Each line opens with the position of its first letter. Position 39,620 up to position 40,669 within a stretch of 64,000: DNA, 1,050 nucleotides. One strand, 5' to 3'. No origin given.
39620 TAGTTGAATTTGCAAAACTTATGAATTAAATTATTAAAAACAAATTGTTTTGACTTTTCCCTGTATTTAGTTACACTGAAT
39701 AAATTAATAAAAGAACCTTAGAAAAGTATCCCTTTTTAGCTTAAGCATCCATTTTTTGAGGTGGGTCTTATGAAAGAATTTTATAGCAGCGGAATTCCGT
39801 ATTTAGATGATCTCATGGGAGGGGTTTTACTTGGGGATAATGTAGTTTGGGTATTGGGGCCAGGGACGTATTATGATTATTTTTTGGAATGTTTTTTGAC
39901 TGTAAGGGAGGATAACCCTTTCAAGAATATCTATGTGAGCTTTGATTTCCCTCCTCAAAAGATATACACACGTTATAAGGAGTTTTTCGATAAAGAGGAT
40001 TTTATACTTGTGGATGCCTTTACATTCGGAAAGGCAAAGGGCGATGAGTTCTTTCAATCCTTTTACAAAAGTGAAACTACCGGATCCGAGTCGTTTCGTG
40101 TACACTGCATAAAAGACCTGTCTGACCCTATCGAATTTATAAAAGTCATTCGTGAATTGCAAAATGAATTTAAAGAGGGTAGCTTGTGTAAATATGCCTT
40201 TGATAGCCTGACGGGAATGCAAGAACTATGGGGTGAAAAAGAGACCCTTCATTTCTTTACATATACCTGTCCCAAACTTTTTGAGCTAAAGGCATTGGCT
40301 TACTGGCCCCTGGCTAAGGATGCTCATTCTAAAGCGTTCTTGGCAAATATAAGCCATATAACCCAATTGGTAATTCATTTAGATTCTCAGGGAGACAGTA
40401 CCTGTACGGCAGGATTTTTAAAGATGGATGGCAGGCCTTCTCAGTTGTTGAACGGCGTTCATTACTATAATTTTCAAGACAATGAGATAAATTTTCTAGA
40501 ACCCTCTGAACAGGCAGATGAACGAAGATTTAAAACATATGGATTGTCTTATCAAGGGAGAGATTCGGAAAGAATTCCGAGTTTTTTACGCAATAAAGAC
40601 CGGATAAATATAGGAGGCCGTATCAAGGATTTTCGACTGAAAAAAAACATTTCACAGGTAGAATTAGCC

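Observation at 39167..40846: A degenerate KaiC/RecA-like domain fused to an XRE-type HTH, with a palindrome-rich AT tract upstream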

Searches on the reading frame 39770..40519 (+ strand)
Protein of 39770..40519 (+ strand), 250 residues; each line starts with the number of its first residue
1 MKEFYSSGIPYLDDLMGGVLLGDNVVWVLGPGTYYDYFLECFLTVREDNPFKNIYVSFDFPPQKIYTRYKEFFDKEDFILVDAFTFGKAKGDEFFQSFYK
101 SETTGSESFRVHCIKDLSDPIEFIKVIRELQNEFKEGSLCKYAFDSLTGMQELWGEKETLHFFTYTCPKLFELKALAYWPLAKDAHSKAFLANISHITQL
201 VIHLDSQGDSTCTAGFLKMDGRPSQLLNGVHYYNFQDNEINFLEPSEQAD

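Call 51: search_solved_structures(query=A4, max_evalue=0.01, show_alignments=3)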
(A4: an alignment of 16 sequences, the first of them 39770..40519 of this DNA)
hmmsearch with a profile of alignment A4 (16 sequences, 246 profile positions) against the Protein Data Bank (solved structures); distinct sequences matched with E-value up to 0.01: 33.
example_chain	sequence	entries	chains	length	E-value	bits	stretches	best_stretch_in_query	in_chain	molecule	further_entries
8zn6_F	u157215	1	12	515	1.7e-08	37.7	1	3-71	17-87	KaiC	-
8zn7_D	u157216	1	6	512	2.3e-07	33.9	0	3-71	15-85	KaiC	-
2dr3_A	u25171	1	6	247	2.4e-07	33.9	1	1-97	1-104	UPF0273 protein PH0284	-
8zn5_B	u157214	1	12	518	2.6e-07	33.8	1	4-72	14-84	KaiC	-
8jon_A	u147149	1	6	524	1.5e-06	31.3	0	4-71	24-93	Circadian clock oscillator protein KaiC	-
7x1y_A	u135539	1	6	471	3.7e-05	26.7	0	5-70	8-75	Circadian clock oscillator protein KaiC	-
7x1z_A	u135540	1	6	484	3.8e-05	26.7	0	5-70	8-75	Circadian clock oscillator protein KaiC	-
7dyi_A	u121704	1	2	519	4e-05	26.6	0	5-70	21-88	Circadian clock protein kinase KaiC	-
7wdc_A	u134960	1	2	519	4.3e-05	26.5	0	5-70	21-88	Circadian clock protein kinase KaiC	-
1u9i_A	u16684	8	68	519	4.3e-05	26.5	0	5-70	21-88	KaiC | Circadian clock protein kinase kaiC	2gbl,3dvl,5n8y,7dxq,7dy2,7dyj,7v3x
3k0c_A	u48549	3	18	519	4.4e-05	26.5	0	5-70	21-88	Circadian clock protein kinase KaiC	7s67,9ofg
3k0f_A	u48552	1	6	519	4.4e-05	26.5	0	5-70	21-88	Circadian clock protein kinase KaiC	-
3k0e_A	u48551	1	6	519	4.4e-05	26.5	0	5-70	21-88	Circadian clock protein kinase KaiC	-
1tf7_A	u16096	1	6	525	4.5e-05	26.5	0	5-70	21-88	KaiC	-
3jzm_A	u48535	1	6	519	4.6e-05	26.4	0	5-70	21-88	Circadian clock protein kinase kaiC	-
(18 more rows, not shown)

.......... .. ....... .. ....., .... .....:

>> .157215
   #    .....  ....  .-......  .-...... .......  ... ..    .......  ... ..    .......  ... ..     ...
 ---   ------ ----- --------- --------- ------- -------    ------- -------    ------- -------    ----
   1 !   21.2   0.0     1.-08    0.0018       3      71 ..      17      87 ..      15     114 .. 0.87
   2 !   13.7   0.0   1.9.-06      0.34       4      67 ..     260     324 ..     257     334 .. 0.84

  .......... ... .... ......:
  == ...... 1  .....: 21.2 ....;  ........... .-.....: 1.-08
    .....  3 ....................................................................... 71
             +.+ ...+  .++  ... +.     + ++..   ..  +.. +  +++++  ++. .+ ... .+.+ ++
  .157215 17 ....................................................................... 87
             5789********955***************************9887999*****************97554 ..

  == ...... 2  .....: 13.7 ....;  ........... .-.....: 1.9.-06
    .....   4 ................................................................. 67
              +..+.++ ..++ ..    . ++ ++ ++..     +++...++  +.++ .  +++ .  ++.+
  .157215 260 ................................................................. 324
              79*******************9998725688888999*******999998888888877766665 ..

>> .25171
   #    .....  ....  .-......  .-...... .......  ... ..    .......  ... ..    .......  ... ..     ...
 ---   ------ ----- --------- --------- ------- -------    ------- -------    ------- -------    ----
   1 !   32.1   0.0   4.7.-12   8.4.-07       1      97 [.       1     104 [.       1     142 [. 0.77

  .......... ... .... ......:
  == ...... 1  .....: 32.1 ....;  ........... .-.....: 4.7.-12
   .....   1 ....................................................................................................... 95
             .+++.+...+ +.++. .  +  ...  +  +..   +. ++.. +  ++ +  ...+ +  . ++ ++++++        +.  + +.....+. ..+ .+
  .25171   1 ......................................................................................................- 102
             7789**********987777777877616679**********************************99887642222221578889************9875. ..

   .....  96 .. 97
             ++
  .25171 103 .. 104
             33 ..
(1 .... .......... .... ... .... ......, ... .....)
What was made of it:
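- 39770..40519 (+): Residues 1-250: KaiC/RecA-fold domain without Walker A or catalytic glutamates (iKaiC). Conserved motifs are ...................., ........, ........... (Walker-B-like), CPKL, AYW, AH(S/T) and ITQ. Profile against PDB, KaiC E 1.7e-8, call 51.
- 39848..39883 (+): P-loop remnant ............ (residues 27-38). The GKT of KaiC is replaced by YYD. HMMER alignment to KaiC and PH0284, call 51.
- On KaiC / RecA-superfamily ATPase (Pfam PF06745): GPGTYYD aligns with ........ (call 51).
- Profile against PDB: KaiC E 1.7e-8 and PH0284 E 2.4e-7, with GKT aligned to (Y/A/P)(Y/V)(D/E) and KaiC's EE aligned to d-f (call 51).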

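Call 55: search_protein_representatives(alignment_id=A4)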
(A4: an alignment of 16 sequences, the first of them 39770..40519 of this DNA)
Query: 16 sequences, 246 profile positions. Proteins with E-value up to 0.001 (for the whole library): 1065; up to 1e-10: 432; up to 1e-30: 86. The best 150 are listed.
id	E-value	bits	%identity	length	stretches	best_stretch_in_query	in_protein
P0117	9.4e-100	349.7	-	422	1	3-245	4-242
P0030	1.9e-99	348.7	-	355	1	1-243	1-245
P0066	2.2e-99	348.5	-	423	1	5-245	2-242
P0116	2.8e-95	335.0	-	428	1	1-245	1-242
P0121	9.0e-91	320.3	-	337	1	3-244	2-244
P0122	5.2e-88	311.2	-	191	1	5-196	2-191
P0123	3.8e-86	305.1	-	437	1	4-244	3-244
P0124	3.9e-85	301.8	-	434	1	3-244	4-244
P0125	1.8e-82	293.1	-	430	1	2-241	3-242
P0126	3.2e-81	289.0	-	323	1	4-240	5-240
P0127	4.0e-80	285.4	-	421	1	4-237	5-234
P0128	1.1e-79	284.0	-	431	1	1-244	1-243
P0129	8.0e-79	281.1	-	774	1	4-244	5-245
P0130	2.6e-78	279.5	-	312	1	6-243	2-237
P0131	3.4e-77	275.8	-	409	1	3-243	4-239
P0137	1.8e-70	253.8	-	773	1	3-239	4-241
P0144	3.4e-62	226.7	-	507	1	5-241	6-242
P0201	9.0e-31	123.8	-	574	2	119-233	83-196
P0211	1.6e-28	116.4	-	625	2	114-229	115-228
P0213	3.8e-28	115.2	-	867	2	109-232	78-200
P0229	5.5e-26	108.1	-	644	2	132-238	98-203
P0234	1.9e-25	106.3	-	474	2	113-225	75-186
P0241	3.7e-25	105.4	-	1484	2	112-222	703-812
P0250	3.8e-24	102.1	-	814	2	107-237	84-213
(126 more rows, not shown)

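Call 56: search_protein_families(library=pfam, proteins=[P0129, P0137, P0144, P0201, P0211, P0213, P0229, P0241, P0234, P0250], max_evalue=0.001)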
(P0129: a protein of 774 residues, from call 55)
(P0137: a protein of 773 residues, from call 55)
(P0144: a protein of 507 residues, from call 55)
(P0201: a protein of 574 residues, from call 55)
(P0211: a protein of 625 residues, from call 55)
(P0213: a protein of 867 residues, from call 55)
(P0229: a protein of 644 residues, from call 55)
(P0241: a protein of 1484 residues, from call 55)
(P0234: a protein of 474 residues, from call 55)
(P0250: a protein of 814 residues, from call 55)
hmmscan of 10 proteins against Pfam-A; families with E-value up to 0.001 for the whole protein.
P0129 (774 aa): 11 families
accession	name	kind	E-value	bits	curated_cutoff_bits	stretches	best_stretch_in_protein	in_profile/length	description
PF00158.32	Sigma54_activat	-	2.6e-70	235.9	20.2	1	442-607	2-167/168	Sigma-54 interaction domain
PF25601.1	AAA_lid_14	-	5.8e-28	97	27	1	613-694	1-82/87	AAA+ ATPase lid domain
PF01590.32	GAF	-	5e-18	66.3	22.4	1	266-408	1-133/133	GAF domain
PF13185.12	GAF_2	-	1e-16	61.8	28.6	1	265-408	2-135/136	GAF domain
PF14532.12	Sigma54_activ_2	-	1.4e-16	61.4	25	1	444-612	3-138/138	Sigma-54 interaction domain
PF13492.12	GAF_3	-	2.2e-14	54.4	27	1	266-408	1-127/129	GAF domain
PF02954.25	HTH_8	-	5.1e-13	49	22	1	731-768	4-41/42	Bacterial regulatory protein, Fis family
PF07728.20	AAA_5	-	7.8e-08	32.9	22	1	465-585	2-125/139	AAA domain (dynein-related subfamily)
PF06745.19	ATPase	-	1.7e-07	31.3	26.6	1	7-191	2-172/231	KaiC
PF00004.35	AAA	-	0.00046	21.1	21.2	0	465-595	1-120/131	ATPase family associated with various cellular activities (AAA)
PF20030.5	bpMoxR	-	0.00094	18.7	27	0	531-586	95-148/205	MoxR domain in the MoxR-vWA-beta-propeller ternary systems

P0137 (773 aa): 9 families
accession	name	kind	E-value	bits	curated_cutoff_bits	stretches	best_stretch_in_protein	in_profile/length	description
PF00158.32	Sigma54_activat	-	1.5e-70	236.7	20.2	1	443-609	1-167/168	Sigma-54 interaction domain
PF25601.1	AAA_lid_14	-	1.4e-25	89.4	27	1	615-695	1-81/87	AAA+ ATPase lid domain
PF01590.32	GAF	-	1.9e-17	64.5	22.4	1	268-410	1-133/133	GAF domain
PF14532.12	Sigma54_activ_2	-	7.9e-17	62.2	25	1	446-614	3-138/138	Sigma-54 interaction domain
PF13185.12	GAF_2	-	3.6e-14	53.6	28.6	1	268-410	3-135/136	GAF domain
PF02954.25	HTH_8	-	2.4e-13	50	22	1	729-768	3-42/42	Bacterial regulatory protein, Fis family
PF13492.12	GAF_3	-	8.4e-09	36.4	27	1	269-411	2-128/129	GAF domain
PF07728.20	AAA_5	-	8e-08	32.8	22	1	467-584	2-122/139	AAA domain (dynein-related subfamily)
PF00004.35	AAA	-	6.5e-05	23.8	21.2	1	467-585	1-110/131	ATPase family associated with various cellular activities (AAA)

P0144 (507 aa): 6 families
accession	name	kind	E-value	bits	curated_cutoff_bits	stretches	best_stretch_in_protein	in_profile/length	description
PF00158.32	Sigma54_activat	-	8e-20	71.6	20.2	1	440-506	2-68/168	Sigma-54 interaction domain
PF01590.32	GAF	-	2.6e-15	57.6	22.4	1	266-406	1-133/133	GAF domain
PF13185.12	GAF_2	-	3.9e-15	56.7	28.6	1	265-406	2-135/136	GAF domain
PF13492.12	GAF_3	-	1.2e-08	35.9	27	1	267-406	2-127/129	GAF domain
PF14532.12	Sigma54_activ_2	-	6.3e-07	30.1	25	1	440-504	1-65/138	Sigma-54 interaction domain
PF06745.19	ATPase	-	0.00014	21.8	26.6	0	8-148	3-130/231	KaiC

P0201 (574 aa): 9 families
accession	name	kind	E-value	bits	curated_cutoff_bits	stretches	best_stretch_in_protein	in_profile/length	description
PF00989.32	PAS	-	3.5e-25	88.6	22.6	2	237-343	2-113/113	PAS fold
PF08448.16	PAS_4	-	2.2e-21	76.6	23.1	2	242-347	1-109/110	PAS fold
PF13426.13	PAS_9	-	4e-19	69.2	27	2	250-345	5-103/103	PAS domain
PF13188.13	PAS_8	-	1.3e-14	53.9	21.8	2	528-569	1-43/65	PAS domain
PF13185.12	GAF_2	-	3.5e-13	50.4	28.6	1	367-514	2-135/136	GAF domain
PF01590.32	GAF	-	3.5e-10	41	22.4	1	370-512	3-131/133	GAF domain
PF08447.18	PAS_3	-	8.3e-06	26.4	25.6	0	259-339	2-88/89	PAS fold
PF14215.12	bHLH-MYC_N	-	7.1e-05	23.6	30.2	0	407-474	86-153/181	bHLH-MYC and R2R3-MYB transcription factors N-terminal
PF23365.1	DUF7090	-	0.00064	19.9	27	0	102-170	119-186/192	Family of unknown function (DUF7090)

P0211 (625 aa): 4 families
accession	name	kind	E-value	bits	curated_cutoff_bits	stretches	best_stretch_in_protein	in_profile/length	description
PF05763.18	DUF835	-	1.4e-23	83.6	33.1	1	417-543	6-134/136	Protein of unknown function (DUF835)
PF13426.13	PAS_9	-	5.1e-07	30.4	27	1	287-386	2-103/103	PAS domain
PF22665.2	DUF6293_C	-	2.3e-05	25.2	27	0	590-624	63-97/101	DUF6293 C-terminal winged helix domain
PF00989.32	PAS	-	0.00072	20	22.6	0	278-346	3-73/113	PAS fold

P0213 (867 aa): 1 family
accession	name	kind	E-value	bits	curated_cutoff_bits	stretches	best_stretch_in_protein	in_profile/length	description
PF01326.24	PPDK_N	-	1.7e-40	139.8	27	1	299-679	3-325/328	Pyruvate phosphate dikinase, AMP/ATP-binding domain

P0229 (644 aa): 6 families
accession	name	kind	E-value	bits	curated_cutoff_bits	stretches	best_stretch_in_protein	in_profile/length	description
PF13185.12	GAF_2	-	1.9e-23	83.6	28.6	1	264-403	2-136/136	GAF domain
PF07730.19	HisKA_3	-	3.8e-21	75.9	24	1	441-506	1-66/68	Histidine kinase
PF01590.32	GAF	-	1.2e-19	71.6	22.4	1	265-402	1-133/133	GAF domain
PF02518.31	HATPase_c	-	2.6e-17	63.7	26.4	1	547-639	3-110/111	Histidine kinase-, DNA gyrase B-, and HSP90-like ATPase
PF13492.12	GAF_3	-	7.1e-12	46.3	27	1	265-404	1-129/129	GAF domain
PF13581.12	HATPase_c_2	-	2.3e-05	24.8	27.4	1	541-600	23-87/127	Histidine kinase-like ATPase domain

P0241 (1484 aa): 1 family
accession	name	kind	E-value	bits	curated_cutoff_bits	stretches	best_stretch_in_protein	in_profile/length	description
PF01326.24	PPDK_N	-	5.2e-86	289.3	27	2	56-413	4-316/328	Pyruvate phosphate dikinase, AMP/ATP-binding domain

P0234 (474 aa): 4 families
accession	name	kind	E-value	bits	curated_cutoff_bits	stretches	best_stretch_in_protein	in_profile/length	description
PF03861.19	ANTAR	-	6.2e-20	71.2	27.3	1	411-464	1-54/54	ANTAR domain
PF13185.12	GAF_2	-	6.3e-18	65.7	28.6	1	261-398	3-136/136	GAF domain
PF13492.12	GAF_3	-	7.2e-13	49.5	27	1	262-398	2-128/129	GAF domain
PF01590.32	GAF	-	1.6e-10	42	22.4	1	263-397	3-133/133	GAF domain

P0250 (814 aa): 6 families
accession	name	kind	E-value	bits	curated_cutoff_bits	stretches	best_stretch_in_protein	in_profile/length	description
PF00563.25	EAL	-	1.1e-59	202.1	31.3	1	555-800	4-236/236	EAL domain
PF00990.26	GGDEF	-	1.1e-46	159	23.8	1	378-532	1-159/161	Diguanylate cyclase, GGDEF domain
PF00989.32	PAS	-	2.4e-13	50.5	22.6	1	250-353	2-100/113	PAS fold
PF13426.13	PAS_9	-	3.7e-12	46.8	27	1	260-366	2-103/103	PAS domain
PF13188.13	PAS_8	-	9.6e-09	35.3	21.8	1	250-298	2-47/65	PAS domain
PF08448.16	PAS_4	-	9.1e-07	29.5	23.1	1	256-367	2-108/110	PAS fold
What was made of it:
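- On KaiC / RecA-superfamily ATPase (Pfam PF06745): The sigma54-type relative P0129 scores 31.3 bits (call 56).
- In other architectures the domain occupies the N-terminal input position (call 56).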

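Call 64: find_encoding_contigs(protein=P0129, flank=8000, max_places=3)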
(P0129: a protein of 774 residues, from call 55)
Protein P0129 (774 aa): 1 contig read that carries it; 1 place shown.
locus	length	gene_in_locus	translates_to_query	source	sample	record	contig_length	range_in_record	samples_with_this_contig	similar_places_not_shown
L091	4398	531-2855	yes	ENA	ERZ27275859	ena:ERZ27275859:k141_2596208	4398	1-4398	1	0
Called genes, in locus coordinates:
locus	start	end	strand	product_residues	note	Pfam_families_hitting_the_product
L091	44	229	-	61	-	-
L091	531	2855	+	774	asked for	PF01590:GAF, PF13185:GAF_2, PF13492:GAF_3, PF00158:Sigma54_activat, PF14532:Sigma54_activ_2, PF07728:AAA_5, PF25601:AAA_lid_14, PF02954:HTH_8, +2 more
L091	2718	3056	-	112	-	-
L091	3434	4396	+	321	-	?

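Call 65: find_encoding_contigs(protein=P0137, flank=8000, max_places=3)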
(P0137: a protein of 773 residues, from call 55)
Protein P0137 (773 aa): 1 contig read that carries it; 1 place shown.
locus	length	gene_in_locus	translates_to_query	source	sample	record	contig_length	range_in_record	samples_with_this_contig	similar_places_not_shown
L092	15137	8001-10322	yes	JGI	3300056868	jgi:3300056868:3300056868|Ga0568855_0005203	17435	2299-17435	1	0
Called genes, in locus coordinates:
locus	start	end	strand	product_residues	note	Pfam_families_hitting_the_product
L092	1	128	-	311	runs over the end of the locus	PF02445:NadA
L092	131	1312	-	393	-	PF00266:Aminotran_5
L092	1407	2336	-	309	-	PF00291:PALP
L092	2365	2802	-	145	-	PF02082:Rrf2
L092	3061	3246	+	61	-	-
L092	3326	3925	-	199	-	PF20360:DUF6655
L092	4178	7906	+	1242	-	PF19773:DUF6259 (faint)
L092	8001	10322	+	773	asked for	PF13185:GAF_2, PF01590:GAF, PF13492:GAF_3, PF00158:Sigma54_activat, PF14532:Sigma54_activ_2, PF07728:AAA_5, PF25601:AAA_lid_14, PF02954:HTH_8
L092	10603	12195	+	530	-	PF01645:Glu_synthase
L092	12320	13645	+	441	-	PF03951:Gln-synt_N, PF00120:Gln-synt_C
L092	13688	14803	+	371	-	PF00988:CPSase_sm_chain, PF00117:GATase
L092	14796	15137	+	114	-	?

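Call 81: find_encoding_contigs(protein=P0234, flank=7000, max_places=3)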
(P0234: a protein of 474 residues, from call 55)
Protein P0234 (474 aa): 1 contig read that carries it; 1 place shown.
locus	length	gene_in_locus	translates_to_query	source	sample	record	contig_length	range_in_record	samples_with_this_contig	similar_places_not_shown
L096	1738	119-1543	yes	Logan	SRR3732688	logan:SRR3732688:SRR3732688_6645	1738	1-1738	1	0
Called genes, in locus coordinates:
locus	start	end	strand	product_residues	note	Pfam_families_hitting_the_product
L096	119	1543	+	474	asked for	PF01590:GAF, PF13185:GAF_2, PF13492:GAF_3, PF03861:ANTAR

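Call 82: find_encoding_contigs(protein=P0229, flank=7000, max_places=3)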
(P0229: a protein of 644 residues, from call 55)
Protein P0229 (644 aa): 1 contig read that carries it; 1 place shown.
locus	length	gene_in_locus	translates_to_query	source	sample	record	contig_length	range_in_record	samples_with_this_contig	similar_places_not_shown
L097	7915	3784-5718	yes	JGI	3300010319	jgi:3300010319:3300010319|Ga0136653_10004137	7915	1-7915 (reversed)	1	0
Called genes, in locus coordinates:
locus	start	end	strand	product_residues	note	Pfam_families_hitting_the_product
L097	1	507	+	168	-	?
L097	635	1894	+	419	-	PF02812:ELFV_dehydrog_N, PF00208:ELFV_dehydrog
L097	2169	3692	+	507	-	PF01645:Glu_synthase (weak)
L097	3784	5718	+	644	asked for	PF01590:GAF, PF13185:GAF_2, PF13492:GAF_3, PF07730:HisKA_3, PF13581:HATPase_c_2 (faint), PF02518:HATPase_c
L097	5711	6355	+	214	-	PF00072:Response_reg, PF04545:Sigma70_r4, PF08281:Sigma70_r4_2, PF00196:GerE, PF13936:HTH_38 (faint)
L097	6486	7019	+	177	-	PF00072:Response_reg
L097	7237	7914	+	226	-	?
